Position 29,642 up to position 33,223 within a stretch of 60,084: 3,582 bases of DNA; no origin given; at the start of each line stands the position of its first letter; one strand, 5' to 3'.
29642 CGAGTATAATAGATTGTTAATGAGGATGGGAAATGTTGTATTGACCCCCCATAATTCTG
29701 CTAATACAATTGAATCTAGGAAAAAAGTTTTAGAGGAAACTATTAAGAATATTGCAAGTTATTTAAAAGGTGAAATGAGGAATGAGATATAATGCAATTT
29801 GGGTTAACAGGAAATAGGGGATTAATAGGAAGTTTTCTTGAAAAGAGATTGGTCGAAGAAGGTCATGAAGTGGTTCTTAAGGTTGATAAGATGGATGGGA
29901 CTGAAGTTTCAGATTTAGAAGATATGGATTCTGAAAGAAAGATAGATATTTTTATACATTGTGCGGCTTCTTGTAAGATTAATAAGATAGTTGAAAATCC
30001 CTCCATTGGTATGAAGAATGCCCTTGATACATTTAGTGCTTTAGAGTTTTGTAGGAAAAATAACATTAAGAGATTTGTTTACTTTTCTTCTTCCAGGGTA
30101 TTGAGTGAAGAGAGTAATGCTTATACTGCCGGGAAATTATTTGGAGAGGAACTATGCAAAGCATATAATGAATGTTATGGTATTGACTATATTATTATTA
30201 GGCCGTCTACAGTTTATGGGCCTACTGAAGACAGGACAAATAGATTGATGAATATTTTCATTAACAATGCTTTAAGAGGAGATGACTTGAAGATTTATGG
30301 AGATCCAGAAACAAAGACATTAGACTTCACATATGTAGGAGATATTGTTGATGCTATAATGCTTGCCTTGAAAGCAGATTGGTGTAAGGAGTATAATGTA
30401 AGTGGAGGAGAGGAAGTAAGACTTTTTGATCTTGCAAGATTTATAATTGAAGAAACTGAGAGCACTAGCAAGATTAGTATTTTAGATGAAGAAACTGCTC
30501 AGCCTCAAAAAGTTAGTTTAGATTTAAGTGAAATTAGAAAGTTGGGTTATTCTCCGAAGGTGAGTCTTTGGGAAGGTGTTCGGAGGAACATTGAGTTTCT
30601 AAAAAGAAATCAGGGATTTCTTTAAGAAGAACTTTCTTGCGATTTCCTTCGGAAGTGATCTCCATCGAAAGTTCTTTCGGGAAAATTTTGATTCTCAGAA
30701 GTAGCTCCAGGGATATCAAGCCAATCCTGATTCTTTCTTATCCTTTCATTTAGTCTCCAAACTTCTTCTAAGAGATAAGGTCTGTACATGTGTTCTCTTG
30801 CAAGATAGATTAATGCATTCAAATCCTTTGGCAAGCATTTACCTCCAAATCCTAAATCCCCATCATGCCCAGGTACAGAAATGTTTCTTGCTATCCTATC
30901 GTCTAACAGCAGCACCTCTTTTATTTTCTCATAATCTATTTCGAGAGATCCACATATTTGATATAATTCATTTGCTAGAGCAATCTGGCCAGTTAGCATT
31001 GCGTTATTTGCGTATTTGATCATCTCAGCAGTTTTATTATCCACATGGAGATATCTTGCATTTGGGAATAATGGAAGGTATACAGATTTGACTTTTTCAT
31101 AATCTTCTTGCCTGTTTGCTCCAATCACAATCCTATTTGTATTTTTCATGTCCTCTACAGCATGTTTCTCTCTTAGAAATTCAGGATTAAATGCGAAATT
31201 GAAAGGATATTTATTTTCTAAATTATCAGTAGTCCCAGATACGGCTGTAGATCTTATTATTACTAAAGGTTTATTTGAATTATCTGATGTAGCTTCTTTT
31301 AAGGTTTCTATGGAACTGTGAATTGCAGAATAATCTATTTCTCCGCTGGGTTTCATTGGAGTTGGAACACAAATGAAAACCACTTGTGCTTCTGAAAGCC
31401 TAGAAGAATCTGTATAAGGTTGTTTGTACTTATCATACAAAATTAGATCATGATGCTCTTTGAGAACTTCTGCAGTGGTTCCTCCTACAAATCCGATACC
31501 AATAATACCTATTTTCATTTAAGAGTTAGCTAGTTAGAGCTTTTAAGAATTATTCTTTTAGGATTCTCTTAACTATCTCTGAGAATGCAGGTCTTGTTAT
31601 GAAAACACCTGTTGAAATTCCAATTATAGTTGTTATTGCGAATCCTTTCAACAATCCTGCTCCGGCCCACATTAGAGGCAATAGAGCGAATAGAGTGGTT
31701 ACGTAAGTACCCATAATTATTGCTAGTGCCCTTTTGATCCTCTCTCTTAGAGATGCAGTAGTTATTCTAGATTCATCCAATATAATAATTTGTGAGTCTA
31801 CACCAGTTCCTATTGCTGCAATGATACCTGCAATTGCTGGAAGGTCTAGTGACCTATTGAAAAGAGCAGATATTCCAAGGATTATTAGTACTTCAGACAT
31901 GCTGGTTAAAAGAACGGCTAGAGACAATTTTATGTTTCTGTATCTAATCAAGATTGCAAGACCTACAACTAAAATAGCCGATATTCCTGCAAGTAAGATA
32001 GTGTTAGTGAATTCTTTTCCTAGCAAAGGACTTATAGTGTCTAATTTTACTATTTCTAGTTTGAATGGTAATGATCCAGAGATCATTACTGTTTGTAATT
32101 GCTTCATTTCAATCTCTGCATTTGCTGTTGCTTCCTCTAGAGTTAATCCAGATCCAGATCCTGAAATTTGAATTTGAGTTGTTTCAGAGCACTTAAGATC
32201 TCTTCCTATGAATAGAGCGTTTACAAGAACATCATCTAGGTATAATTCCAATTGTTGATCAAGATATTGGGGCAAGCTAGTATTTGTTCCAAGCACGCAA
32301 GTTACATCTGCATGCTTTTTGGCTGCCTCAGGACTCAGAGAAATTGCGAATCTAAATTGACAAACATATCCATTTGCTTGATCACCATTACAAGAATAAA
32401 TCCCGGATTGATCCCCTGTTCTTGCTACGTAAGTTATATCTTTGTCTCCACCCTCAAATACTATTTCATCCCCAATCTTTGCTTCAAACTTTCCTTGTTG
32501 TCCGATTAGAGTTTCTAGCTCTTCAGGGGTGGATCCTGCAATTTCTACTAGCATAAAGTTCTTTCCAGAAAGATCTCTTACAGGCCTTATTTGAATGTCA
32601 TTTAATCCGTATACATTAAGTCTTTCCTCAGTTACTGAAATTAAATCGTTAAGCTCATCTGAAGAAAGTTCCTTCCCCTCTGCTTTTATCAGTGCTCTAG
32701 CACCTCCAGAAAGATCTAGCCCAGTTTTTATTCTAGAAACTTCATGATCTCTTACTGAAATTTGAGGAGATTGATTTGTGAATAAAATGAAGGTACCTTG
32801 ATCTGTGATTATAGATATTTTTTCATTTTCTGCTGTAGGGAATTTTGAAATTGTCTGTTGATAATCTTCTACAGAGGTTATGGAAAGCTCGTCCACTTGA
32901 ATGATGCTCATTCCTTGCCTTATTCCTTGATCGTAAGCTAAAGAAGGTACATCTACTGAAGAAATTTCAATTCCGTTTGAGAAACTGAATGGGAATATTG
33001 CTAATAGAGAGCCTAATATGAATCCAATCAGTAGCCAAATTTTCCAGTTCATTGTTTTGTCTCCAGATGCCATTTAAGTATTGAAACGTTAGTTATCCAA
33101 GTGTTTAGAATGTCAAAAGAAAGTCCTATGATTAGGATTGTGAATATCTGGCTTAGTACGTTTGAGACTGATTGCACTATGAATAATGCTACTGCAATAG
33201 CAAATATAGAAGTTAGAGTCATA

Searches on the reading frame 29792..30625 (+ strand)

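Call 29: search_protein_families(library=pfam, proteins=[window:29792-30625:+], max_evalue=0.0001)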
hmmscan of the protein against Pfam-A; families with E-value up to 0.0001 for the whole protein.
window:29792-30625:+ (277 aa): 6 families
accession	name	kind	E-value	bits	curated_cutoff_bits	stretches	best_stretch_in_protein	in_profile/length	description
PF01370.27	Epimerase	-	6.4e-35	121.1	20.9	1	5-203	3-239/240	NAD dependent epimerase/dehydratase family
PF16363.11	GDP_Man_Dehyd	-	2.9e-21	76.7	27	1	32-264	57-330/332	GDP-mannose 4,6 dehydratase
PF04321.23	RmlD_sub_bind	-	1.4e-14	54.3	27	1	5-253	5-268/287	RmlD substrate binding domain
PF01073.25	3Beta_HSD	-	2.5e-13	50.1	22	1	108-195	143-231/280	3-beta hydroxysteroid dehydrogenase/isomerase family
PF07993.18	NAD_binding_4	-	7.1e-10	38.9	20.1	0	48-107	86-144/258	Male sterility protein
PF02719.21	Polysacc_synt_2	-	3e-06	27.1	20.2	1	41-220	68-245/293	Polysaccharide biosynthesis protein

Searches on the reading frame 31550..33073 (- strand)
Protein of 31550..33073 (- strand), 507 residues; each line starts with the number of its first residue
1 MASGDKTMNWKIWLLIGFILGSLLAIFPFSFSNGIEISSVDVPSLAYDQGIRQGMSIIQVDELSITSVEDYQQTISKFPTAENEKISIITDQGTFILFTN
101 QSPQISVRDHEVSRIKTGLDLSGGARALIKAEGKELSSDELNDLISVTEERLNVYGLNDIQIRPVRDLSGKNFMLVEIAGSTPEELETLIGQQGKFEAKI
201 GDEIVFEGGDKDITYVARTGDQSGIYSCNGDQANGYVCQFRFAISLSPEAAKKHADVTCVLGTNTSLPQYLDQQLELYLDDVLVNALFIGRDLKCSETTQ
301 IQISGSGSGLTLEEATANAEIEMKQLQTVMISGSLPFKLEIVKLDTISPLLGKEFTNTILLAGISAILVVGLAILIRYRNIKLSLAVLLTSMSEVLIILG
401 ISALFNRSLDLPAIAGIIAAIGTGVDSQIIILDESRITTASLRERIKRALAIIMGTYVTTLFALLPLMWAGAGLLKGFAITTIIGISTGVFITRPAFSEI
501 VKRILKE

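Call 12: search_protein_families(library=ncbifam, proteins=[window:31550-33073:-], max_evalue=0.00001)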
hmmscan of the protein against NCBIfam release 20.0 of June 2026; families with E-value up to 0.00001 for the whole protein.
window:31550-33073:- (507 aa): 20 families
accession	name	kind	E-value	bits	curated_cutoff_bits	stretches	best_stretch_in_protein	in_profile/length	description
NF006218.0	PRK08343.1-4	subfamily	4.8e-93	312.1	383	1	106-506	22-390/392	preprotein translocase subunit SecD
NF006216.0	PRK08343.1-2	equivalog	2.7e-69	234.3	519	2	295-506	289-503/506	preprotein translocase subunit SecD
NF006217.0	PRK08343.1-3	equivalog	5.7e-63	213.4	491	1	137-507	188-542/544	preprotein translocase subunit SecD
NF006215.0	PRK08343.1-1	equivalog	6.2e-50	170.3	666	1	9-506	7-519/522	preprotein translocase subunit SecD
TIGR01129.1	secD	equivalog_domain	2.3e-36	125.8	244.4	1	118-492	2-388/397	protein translocase subunit SecD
TIGR00916.1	2A0604s01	subfamily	9.9e-31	107.1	148.6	1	299-491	41-228/231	SecD/SecF family protein translocase subunit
NF009583.0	PRK13024.1-3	subfamily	1.3e-30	106.1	721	1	95-492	20-419/755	protein translocase subunit SecDF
NF011315.0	PRK14726.1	equivalog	7.9e-22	77.2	1249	1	322-493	337-513/855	protein translocase subunit SecDF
NF009585.0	PRK13024.1-5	equivalog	2.1e-19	69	1037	1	322-494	460-641/993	protein translocase subunit SecDF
NF009580.0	PRK13023.1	equivalog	3.5e-19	68.5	1153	1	114-494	61-437/775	protein translocase subunit SecDF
TIGR00966.2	transloc_SecF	equivalog_domain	5.4e-18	65.5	160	1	299-491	70-266/279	protein translocase subunit SecF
NF009581.0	PRK13024.1-1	equivalog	1.5e-14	53.1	1058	1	322-493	223-398/752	protein translocase subunit SecDF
NF009584.0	PRK13024.1-4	equivalog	1.9e-13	49.7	1171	1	299-494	209-406/759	protein translocase subunit SecDF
NF009545.0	PRK12933.1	equivalog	2.5e-13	49.4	728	1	316-492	399-581/604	protein translocase subunit SecD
NF009540.0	PRK12911.1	equivalog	1.7e-12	45.5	1878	1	322-492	874-1049/1403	bifunctional preprotein translocase subunit SecD/SecF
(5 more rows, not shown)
